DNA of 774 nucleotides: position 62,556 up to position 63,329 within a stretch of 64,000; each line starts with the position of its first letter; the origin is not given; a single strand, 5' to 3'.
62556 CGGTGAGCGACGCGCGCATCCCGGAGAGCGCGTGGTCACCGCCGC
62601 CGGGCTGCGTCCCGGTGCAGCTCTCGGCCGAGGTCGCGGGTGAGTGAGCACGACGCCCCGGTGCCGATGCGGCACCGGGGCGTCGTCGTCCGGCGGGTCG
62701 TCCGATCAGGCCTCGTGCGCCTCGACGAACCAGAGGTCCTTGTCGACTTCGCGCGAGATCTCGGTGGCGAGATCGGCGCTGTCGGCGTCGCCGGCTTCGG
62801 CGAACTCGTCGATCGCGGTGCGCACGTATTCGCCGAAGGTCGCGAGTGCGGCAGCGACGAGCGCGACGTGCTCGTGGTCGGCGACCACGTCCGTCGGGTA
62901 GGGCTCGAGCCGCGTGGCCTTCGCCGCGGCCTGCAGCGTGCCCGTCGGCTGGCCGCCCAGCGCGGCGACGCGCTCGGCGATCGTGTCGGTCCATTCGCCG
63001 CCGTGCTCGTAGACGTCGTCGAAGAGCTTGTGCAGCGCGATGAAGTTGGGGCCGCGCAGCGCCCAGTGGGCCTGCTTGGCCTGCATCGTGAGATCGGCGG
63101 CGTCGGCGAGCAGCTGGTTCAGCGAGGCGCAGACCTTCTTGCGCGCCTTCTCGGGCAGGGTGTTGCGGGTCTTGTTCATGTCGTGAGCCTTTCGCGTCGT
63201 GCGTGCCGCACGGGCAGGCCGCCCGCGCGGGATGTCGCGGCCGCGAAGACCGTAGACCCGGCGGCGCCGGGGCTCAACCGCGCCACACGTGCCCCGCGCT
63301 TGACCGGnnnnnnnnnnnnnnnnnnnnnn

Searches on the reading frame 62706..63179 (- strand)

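Call 89: search_protein_families(library=pfam, proteins=[window:62706-63179:-], max_evalue=0.001)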
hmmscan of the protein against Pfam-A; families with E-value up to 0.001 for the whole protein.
window:62706-63179:- (157 aa): 1 family
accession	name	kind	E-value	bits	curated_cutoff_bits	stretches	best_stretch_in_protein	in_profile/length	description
PF00210.30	Ferritin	-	2.5e-21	76.5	24.5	1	18-155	2-135/142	Ferritin-like domain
